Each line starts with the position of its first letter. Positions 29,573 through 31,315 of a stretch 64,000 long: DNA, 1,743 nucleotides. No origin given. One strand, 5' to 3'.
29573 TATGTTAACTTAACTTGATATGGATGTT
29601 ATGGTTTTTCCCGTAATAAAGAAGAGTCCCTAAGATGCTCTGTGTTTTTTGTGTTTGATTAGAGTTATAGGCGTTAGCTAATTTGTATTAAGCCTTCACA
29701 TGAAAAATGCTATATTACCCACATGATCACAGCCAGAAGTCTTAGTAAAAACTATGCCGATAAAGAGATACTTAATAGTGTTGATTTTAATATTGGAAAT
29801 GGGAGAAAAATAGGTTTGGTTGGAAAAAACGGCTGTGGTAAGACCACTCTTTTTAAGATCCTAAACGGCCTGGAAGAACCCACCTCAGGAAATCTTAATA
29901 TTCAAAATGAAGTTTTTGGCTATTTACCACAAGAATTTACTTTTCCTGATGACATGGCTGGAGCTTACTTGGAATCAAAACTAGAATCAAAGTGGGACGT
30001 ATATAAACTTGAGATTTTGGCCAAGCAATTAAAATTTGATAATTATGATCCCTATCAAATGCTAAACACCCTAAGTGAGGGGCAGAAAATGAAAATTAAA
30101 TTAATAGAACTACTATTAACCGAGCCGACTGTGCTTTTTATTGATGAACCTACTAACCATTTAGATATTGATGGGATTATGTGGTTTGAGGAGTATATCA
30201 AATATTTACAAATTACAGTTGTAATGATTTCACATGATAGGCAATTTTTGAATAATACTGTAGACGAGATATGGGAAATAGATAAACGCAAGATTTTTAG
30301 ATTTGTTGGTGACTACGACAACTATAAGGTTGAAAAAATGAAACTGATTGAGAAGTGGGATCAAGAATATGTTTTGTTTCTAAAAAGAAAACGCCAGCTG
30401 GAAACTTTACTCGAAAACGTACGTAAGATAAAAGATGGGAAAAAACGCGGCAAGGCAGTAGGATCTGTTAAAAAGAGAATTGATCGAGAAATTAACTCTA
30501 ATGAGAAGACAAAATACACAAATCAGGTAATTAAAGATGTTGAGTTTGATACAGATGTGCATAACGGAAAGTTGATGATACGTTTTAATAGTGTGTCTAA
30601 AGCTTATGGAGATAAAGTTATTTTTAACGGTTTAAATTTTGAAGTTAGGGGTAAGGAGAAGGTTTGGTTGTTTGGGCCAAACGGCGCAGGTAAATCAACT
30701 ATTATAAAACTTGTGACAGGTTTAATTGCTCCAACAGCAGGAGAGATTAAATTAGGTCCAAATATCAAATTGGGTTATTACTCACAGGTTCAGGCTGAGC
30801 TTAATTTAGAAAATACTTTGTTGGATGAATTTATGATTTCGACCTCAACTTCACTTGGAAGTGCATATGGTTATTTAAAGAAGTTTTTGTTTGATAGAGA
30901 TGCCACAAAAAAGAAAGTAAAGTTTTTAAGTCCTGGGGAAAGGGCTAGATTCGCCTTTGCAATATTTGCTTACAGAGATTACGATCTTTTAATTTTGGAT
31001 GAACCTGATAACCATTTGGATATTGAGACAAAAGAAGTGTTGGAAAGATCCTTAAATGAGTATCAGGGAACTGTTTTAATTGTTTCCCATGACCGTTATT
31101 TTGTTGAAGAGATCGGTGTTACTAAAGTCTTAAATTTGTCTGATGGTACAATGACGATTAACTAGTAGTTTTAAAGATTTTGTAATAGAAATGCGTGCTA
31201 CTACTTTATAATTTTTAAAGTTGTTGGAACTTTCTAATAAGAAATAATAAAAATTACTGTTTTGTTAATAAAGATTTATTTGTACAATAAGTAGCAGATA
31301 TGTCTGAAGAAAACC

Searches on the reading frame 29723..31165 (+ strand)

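Call 63: search_protein_families(library=pfam, proteins=[window:29723-31165:+], max_evalue=0.00001)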
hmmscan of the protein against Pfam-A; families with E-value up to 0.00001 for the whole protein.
window:29723-31165:+ (480 aa): 4 families
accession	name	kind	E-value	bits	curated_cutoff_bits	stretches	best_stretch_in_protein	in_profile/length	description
PF00005.33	ABC_tran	-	6.7e-45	153.5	25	2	17-145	1-137/137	ABC transporter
PF13304.12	AAA_21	-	5.3e-17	63.3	27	0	31-98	3-76/304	AAA domain, putative AbiEii toxin, Type IV TA system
PF02463.25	SMC_N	-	4.8e-09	36.4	40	0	401-464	136-205/220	RecF/RecN/SMC N terminal domain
PF13555.12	AAA_29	-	1.1e-06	28.7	27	0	301-337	12-48/61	P-loop containing region of AAA domain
